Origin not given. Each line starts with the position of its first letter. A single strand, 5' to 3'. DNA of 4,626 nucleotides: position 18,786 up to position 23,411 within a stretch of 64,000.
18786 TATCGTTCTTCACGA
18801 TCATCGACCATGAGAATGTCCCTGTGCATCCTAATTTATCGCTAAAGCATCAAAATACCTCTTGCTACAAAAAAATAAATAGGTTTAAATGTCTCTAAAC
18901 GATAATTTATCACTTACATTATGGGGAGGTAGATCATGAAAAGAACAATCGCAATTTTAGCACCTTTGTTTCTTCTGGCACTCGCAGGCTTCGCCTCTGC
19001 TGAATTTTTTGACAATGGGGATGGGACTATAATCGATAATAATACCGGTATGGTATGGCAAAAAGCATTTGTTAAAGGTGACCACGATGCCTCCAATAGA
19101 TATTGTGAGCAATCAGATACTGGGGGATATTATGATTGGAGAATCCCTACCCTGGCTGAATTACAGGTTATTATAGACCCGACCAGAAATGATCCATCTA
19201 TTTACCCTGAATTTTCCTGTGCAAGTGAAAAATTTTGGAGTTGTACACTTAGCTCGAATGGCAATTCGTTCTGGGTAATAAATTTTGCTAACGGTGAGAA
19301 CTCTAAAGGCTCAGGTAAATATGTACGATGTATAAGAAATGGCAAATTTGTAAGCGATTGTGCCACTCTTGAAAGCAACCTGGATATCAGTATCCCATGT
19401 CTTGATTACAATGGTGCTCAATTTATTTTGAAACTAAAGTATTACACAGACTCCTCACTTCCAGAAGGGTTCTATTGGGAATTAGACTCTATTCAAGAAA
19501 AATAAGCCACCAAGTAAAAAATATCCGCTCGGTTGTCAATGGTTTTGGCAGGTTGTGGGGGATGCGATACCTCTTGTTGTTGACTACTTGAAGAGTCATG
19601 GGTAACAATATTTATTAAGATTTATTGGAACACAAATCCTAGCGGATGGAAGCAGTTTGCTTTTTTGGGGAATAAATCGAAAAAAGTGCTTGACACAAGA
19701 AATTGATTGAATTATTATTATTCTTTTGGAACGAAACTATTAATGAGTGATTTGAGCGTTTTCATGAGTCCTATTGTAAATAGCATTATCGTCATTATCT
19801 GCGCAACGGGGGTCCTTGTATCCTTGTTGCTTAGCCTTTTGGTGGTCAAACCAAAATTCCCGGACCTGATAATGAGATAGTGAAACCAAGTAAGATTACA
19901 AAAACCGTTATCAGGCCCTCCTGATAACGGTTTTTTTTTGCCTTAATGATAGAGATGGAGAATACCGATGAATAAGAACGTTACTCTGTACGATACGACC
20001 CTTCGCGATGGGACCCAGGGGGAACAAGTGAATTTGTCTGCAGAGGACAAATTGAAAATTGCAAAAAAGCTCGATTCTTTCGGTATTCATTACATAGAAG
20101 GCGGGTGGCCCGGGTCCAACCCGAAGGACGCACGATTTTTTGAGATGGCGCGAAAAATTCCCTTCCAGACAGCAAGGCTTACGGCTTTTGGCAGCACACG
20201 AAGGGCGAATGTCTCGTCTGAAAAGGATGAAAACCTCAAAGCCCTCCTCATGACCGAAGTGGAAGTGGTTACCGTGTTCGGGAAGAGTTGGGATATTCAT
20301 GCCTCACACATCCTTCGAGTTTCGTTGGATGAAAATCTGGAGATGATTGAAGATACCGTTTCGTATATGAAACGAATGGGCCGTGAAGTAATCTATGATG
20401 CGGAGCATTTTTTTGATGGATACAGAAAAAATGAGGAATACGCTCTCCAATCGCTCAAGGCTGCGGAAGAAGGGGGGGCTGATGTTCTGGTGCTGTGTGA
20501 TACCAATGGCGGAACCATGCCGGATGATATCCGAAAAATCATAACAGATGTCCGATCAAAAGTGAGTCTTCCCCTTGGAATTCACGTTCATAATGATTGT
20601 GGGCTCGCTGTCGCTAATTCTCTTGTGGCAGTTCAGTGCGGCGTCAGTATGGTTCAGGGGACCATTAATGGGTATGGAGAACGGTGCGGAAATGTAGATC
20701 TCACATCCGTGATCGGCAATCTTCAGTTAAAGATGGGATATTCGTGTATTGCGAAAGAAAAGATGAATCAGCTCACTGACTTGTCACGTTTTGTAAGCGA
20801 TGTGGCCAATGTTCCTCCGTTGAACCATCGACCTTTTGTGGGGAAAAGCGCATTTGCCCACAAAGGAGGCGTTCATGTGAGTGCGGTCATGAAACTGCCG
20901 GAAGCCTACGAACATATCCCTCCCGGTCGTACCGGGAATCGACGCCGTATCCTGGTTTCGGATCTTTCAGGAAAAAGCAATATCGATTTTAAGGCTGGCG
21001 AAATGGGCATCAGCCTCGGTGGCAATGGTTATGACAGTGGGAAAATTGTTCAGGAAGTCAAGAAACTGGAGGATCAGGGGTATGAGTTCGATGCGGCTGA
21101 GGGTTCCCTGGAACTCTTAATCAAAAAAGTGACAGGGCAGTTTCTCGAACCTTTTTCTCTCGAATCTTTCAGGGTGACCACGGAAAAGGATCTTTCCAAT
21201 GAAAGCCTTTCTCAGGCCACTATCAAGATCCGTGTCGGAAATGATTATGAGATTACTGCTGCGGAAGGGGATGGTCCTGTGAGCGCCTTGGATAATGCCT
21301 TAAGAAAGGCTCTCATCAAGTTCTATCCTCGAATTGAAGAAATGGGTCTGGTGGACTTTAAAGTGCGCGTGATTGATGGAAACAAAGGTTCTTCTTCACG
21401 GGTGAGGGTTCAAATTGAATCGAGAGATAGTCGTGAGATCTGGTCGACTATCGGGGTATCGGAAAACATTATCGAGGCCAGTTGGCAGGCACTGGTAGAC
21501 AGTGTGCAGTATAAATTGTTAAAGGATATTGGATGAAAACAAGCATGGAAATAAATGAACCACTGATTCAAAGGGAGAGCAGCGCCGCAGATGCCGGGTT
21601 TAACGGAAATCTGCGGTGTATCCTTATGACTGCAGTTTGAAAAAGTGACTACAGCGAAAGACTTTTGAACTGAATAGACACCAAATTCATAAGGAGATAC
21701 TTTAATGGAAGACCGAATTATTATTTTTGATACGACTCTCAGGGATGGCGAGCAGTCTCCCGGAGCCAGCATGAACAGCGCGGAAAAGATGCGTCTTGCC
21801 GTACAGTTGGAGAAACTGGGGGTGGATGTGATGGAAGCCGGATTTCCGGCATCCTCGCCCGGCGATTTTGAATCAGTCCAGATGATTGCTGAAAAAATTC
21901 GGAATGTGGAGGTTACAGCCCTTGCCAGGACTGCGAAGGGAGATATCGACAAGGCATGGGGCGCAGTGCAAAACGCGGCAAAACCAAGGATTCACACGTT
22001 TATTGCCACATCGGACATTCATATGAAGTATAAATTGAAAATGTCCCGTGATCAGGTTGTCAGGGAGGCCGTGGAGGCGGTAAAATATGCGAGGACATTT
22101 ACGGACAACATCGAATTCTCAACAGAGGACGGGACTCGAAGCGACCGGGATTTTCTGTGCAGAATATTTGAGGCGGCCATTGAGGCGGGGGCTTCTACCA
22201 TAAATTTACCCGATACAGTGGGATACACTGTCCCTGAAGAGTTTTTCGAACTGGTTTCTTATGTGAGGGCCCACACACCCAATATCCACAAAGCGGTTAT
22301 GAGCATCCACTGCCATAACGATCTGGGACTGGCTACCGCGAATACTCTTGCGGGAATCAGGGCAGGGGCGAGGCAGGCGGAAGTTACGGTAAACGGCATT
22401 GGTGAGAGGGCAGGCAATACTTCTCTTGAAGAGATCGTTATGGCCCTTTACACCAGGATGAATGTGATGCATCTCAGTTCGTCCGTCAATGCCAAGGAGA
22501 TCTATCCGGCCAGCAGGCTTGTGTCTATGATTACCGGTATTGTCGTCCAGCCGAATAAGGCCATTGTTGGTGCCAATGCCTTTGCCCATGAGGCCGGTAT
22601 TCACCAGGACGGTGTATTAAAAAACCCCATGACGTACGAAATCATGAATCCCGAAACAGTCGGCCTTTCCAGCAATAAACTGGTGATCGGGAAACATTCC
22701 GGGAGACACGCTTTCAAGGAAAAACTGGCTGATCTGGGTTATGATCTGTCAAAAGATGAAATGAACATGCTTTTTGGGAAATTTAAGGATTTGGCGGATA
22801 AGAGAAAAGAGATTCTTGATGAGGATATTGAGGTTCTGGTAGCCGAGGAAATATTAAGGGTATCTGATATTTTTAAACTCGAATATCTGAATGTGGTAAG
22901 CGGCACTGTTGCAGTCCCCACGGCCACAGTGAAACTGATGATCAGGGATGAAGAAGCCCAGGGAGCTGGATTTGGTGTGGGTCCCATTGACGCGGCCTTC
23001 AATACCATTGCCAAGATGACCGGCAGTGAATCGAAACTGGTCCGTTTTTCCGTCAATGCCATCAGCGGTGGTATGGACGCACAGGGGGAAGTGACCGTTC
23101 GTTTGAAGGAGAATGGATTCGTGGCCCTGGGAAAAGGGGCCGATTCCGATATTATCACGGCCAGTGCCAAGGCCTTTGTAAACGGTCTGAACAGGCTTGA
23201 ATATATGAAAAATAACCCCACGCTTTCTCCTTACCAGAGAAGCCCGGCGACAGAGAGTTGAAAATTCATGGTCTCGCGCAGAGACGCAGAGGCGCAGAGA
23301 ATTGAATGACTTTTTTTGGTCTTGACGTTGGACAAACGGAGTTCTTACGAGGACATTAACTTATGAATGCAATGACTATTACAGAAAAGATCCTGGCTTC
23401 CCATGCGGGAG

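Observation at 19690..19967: Leader-peptide transcription attenuator (45-codon Ile/Leu/Val-rich ORF) in front of the cimA-leu-ilv operon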

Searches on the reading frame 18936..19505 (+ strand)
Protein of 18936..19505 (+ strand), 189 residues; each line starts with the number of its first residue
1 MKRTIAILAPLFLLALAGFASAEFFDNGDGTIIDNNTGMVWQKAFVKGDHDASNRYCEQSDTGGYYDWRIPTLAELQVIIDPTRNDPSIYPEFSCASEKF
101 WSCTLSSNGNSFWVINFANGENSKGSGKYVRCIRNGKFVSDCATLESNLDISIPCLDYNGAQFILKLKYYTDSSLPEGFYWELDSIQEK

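Call 5: search_protein_families(library=ncbifam, proteins=[window:18936-19505:+])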
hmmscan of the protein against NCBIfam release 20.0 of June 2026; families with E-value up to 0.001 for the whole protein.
window:18936-19505:+ (189 aa): 3 families
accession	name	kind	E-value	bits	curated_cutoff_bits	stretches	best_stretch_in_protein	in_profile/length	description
NF047850.1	Lsa25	exception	2e-09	37.6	260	1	55-134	120-207/207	surface adhesin Lsa25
NF052322.1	FimD_tip_adhes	equivalog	2.2e-09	36.6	170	1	38-134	568-661/664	fimbrial tip adhesin FimD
NF046116.1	adhesin_Lcl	equivalog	6.2e-05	21.7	500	1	33-134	332-429/431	collagen-like adhesin Lcl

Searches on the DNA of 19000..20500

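Call 3: search_rna_families(source=window, start=19000, end=20500, threshold=evalue, max_evalue=10, show_alignments=3)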
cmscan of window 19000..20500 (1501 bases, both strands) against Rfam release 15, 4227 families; matches with E-value up to 10: 6.
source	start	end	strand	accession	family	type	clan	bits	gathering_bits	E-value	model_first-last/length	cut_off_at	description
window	19895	19977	-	RF02414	rli60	Gene; sRNA;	-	22.8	60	3.5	1-191/191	no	Listeria sRNA rli60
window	19853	19939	+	RF01733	atoC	Cis-reg;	-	20.3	50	1.3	1-93/93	no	atoC RNA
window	19890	19946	+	RF00722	mir-451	Gene; miRNA;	-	19.8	66.5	0.34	1-71/71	no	mir-451 microRNA precursor family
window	19885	19945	-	RF00722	mir-451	Gene; miRNA;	-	17.8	66.5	1.3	1-71/71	no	mir-451 microRNA precursor family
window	19698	19724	+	RF01641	ceN53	Gene; snRNA; snoRNA; CD-box;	-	16.3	50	5.8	1-74/74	no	Caenorhabditis snoRNA ceN53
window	19566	19723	+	RF03159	RAGATH-7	Gene; sRNA;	-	14.3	111.8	2.9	1-208/208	no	RAGATH-7 RNA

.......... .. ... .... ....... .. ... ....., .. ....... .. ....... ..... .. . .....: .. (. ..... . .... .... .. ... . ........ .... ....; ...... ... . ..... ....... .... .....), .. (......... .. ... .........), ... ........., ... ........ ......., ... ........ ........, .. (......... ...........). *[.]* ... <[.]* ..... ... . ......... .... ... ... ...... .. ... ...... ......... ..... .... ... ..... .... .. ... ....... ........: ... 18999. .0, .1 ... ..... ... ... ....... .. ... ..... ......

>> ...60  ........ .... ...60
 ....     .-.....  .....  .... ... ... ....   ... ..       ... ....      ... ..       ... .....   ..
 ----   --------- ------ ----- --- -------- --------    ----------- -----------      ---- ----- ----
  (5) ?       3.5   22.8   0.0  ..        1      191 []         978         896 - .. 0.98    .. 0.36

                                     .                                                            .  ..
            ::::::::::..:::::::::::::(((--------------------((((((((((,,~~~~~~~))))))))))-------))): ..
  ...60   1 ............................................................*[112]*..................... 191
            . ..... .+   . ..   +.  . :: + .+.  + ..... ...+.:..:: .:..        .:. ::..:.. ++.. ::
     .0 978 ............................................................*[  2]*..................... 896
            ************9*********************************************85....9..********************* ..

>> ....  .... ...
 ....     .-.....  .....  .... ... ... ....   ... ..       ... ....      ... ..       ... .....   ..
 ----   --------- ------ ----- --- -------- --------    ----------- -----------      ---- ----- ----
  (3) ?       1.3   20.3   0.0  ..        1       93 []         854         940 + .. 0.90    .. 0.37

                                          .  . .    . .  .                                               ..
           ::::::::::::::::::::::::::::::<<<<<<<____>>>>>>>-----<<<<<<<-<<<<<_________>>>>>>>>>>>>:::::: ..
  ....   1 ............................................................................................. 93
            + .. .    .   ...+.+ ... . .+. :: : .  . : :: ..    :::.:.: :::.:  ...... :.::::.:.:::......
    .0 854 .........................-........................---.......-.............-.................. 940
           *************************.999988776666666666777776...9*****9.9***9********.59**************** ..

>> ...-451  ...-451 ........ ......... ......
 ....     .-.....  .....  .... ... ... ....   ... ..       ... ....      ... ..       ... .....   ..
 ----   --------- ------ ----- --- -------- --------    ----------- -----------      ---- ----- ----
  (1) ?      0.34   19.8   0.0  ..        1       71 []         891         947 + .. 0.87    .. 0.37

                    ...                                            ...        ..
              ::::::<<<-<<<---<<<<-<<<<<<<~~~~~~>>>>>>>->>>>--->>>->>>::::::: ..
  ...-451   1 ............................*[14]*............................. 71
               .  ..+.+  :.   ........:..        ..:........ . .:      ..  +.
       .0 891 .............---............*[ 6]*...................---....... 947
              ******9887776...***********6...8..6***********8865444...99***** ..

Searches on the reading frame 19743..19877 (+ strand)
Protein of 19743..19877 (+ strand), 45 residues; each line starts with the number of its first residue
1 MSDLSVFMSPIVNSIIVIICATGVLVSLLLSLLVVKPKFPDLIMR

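Call 55: search_protein_families(library=pfam, proteins=[window:19743-19877:+, window:19764-19877:+], max_evalue=1)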
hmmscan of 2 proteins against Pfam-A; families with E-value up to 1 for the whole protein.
seq(45 aa): 0 families

seq(38 aa): 1 family
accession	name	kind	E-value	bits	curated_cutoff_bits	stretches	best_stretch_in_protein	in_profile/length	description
PF18967.5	PycTM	-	0.31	11.9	27.2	1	8-32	11-35/107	Pycsar effector protein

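Call 56: search_protein_families(library=ncbifam, proteins=[window:19743-19877:+, window:19764-19877:+], max_evalue=1)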
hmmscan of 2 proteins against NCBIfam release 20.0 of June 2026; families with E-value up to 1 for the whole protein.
seq(45 aa): 0 families

seq(38 aa): 0 families

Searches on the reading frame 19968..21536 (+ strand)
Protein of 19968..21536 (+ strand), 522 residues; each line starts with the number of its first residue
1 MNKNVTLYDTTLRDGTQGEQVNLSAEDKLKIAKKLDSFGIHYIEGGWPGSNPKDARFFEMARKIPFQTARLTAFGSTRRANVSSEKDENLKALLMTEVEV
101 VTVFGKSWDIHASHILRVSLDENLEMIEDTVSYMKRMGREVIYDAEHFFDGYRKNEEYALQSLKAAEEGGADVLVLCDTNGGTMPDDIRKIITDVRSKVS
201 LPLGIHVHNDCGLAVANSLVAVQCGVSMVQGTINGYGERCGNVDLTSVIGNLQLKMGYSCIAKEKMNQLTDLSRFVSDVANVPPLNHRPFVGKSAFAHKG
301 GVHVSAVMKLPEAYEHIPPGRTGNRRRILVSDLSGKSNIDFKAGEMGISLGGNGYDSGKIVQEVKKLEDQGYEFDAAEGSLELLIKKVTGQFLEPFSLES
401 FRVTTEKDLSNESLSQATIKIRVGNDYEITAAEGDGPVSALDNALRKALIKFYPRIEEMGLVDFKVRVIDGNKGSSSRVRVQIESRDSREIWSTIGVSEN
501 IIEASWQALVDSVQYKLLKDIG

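Call 5: search_protein_families(library=ncbifam, proteins=[window:19968-21536:+])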
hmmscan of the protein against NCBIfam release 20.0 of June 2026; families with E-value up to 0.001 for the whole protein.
window:19968-21536:+ (522 aa): 27 families (the best 25 are shown)
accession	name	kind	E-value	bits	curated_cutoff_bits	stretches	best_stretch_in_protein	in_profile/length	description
TIGR00977.1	citramal_synth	equivalog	4.2e-224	744.7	450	1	5-520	2-520/526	citramalate synthase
NF002085.0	PRK00915.1-2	subfamily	1.3e-91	307.9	517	1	2-516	11-499/504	2-isopropylmalate synthase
NF002086.0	PRK00915.1-3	equivalog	9.3e-78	261.9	532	1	2-514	4-499/516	2-isopropylmalate synthase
TIGR02090.1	LEU1_arch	subfamily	4.1e-77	259.7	484.75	1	5-373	1-353/363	isopropylmalate/citramalate/homocitrate synthases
TIGR00973.1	leuA_bact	equivalog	1.9e-74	250.9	598.7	1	5-513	2-493/494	2-isopropylmalate synthase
NF002088.0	PRK00915.1-5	equivalog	1.5e-73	248.1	697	1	3-514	2-496/514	2-isopropylmalate synthase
TIGR02146.1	LysS_fung_arch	equivalog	1.8e-69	234.6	413.55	1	8-365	2-343/344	homocitrate synthase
NF002084.0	PRK00915.1-1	equivalog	3.1e-67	227.3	748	1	1-513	1-496/523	2-isopropylmalate synthase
NF041069.1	IPMS_Sufob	equivalog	1.3e-63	215.5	600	1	6-376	2-358/371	isopropylmalate synthase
NF002087.0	PRK00915.1-4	equivalog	1.2e-62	212.1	729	1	2-513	4-499/516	2-isopropylmalate synthase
TIGR02660.1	nifV_homocitr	equivalog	1.4e-57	195.6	462.9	1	5-366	2-347/365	homocitrate synthase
NF042433.1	CitmalDyn_Leptosp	equivalog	1.4e-42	146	950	1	2-490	5-479/514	(R)-citramalate synthase CimA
NF042434.1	IPMS_Lepto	equivalog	6.1e-36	124.2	500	1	2-350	3-354/374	2-isopropylmalate synthase LeuA2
NF002991.1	PRK03739.1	subfamily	3.3e-24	85.5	455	1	186-513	220-548/550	2-isopropylmalate synthase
NF006049.0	PRK08195.1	subfamily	1.5e-23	83.4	229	2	159-257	150-249/344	4-hyroxy-2-oxovalerate/4-hydroxy-2-oxopentanoic acid aldolase,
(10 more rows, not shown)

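Call 11: find_related_loci(query=window:19968-21536:+, collection=genome_contigs, flank=1500)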
Query window:19968-21536:+ (522 aa) in genome_contigs; peptide patterns used: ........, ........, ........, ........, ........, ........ (x = any residue, [..] = any of these).
599 stretches matched a pattern (row limit reached: there are more); 598 encode a relative of the query (tblastn E <= 1e-3); the best 80 are kept; 80 distinct loci.
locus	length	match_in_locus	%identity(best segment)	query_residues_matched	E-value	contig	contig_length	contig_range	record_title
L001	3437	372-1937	91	1-522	0e+0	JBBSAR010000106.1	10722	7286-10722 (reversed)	MAG: Desulfatiglandales bacterium isolate La6_metabat2.031 La6_metabat2.031_K_561337_L_10722_cov_9.0000, whole genome sh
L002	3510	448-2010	74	1-521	0e+0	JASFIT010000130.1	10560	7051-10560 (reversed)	MAG: Desulfobacteraceae bacterium isolate D0608S20remetaG_Bin_205 D0608S20remetaG_FD_scaffold_1461_c1, whole genome shot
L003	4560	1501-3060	74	1-520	0e+0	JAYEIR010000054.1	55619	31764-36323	MAG: Thermodesulfobacteriota bacterium isolate MAG186 MAG186_54, whole genome shotgun sequence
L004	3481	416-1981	72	1-522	0e+0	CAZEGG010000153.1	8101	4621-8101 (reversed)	MAG TPA_asm: uncultured Desulfobacteraceae bacterium isolate binchicken_co150_295 genome assembly, contig: NODE_23308_le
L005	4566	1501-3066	71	1-522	0e+0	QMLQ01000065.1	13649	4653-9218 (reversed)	MAG: Deltaproteobacteria bacterium isolate B46_G9 B46_Guay9_scaffold_04316, whole genome shotgun sequence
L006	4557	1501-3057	64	3-520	0e+0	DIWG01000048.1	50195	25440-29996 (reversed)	MAG TPA_asm: Syntrophaceae bacterium UBA6112 UBA6112_contig_17723, whole genome shotgun sequence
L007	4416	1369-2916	64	3-517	0e+0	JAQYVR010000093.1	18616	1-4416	MAG: Desulfobacteria bacterium isolate SG_15_bin16 SG_15_bin.16.orig_15_k141_316706, whole genome shotgun sequence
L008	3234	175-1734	63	2-520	0e+0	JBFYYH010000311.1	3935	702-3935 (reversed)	MAG: Syntrophaceae bacterium isolate PPR_0403 k121_1152047, whole genome shotgun sequence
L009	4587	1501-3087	63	1-520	0e+0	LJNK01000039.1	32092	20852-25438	MAG: Deltaproteobacteria bacterium SG8_13 WOR_8-12_820, whole genome shotgun sequence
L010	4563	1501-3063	62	1-520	0e+0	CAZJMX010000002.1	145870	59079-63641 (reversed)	MAG TPA_asm: uncultured Smithella sp. isolate SRP302447_co2_430 genome assembly, contig: NODE_380_length_145870_cov_17.7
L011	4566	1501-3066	63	7-517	0e+0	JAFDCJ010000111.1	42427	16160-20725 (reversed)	MAG: Deltaproteobacteria bacterium isolate MB3D_Bin_18 MB3D_Bin_18_MB3D_0306_000000517396, whole genome shotgun sequence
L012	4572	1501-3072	62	5-517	0e+0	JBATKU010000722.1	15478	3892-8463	MAG: Desulfobacterales bacterium isolate MFD10234_ilm_asm_bin6 k127_319969, whole genome shotgun sequence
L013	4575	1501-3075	62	5-517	0e+0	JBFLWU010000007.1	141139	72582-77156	MAG: Thermodesulfobacteriota bacterium isolate MAG040 MAG040_7, whole genome shotgun sequence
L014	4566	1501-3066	62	2-522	0e+0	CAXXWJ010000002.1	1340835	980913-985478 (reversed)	MAG: Syntrophales bacterium isolate 245eff7d-e5b7-4493-ab22-9b904db7233a genome assembly, contig: contig_2, whole genome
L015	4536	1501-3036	62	5-515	0e+0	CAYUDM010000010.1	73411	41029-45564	MAG TPA_asm: uncultured Smithella sp. isolate binchicken_co42_513 genome assembly, contig: NODE_209_length_73411_cov_6.2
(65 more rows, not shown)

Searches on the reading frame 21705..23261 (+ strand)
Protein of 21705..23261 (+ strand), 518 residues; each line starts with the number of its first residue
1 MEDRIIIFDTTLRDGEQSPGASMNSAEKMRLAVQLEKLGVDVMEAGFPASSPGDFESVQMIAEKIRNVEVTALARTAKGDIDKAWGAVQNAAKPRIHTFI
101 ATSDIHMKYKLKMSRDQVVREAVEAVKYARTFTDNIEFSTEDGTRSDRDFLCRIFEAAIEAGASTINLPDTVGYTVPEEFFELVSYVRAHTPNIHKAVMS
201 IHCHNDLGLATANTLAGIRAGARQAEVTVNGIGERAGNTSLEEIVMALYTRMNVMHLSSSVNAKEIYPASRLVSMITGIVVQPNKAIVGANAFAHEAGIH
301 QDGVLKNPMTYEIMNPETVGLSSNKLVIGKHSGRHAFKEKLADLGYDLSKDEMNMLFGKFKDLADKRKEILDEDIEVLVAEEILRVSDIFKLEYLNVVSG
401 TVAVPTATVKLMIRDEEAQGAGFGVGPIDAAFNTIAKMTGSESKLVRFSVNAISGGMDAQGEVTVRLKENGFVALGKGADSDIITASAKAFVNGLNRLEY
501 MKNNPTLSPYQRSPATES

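Call 5: search_protein_families(library=ncbifam, proteins=[window:21705-23261:+])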
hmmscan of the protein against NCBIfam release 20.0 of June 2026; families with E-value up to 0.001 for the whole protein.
window:21705-23261:+ (518 aa): 27 families (the best 25 are shown)
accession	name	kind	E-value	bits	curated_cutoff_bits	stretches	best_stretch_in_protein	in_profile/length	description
NF002086.0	PRK00915.1-3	equivalog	6.3e-234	777.2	532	1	2-504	4-507/516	2-isopropylmalate synthase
NF002087.0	PRK00915.1-4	equivalog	1.5e-224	746.3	729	1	1-503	3-507/516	2-isopropylmalate synthase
TIGR00973.1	leuA_bact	equivalog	9.2e-216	717.1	598.7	1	4-496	1-494/494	2-isopropylmalate synthase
NF002088.0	PRK00915.1-5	equivalog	3.6e-200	665.8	697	1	4-502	3-502/514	2-isopropylmalate synthase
NF002084.0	PRK00915.1-1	equivalog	5.7e-188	625.7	748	1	1-498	1-499/523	2-isopropylmalate synthase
NF002085.0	PRK00915.1-2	subfamily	1.8e-158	528.4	517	1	2-501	11-502/504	2-isopropylmalate synthase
NF041069.1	IPMS_Sufob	equivalog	2.6e-132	441.6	600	1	6-381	2-367/371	isopropylmalate synthase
TIGR02090.1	LEU1_arch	subfamily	3.3e-129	431.1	484.75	1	5-378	1-362/363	isopropylmalate/citramalate/homocitrate synthases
TIGR02660.1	nifV_homocitr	equivalog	8.8e-96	321.4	462.9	1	5-373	2-358/365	homocitrate synthase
TIGR02146.1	LysS_fung_arch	equivalog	1.9e-88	297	413.55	1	7-361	1-343/344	homocitrate synthase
NF042434.1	IPMS_Lepto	equivalog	3.2e-81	273.2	500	1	3-366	4-372/374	2-isopropylmalate synthase LeuA2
TIGR00977.1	citramal_synth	equivalog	3.5e-70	236.8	450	1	5-495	2-513/526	citramalate synthase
NF042433.1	CitmalDyn_Leptosp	equivalog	1.4e-59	202.1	950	1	2-455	5-461/514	(R)-citramalate synthase CimA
NF002991.1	PRK03739.1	subfamily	1e-50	173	455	1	10-497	32-550/550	2-isopropylmalate synthase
TIGR00970.1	leuA_yeast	equivalog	6e-42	143.9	697.4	1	9-498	31-562/564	2-isopropylmalate synthase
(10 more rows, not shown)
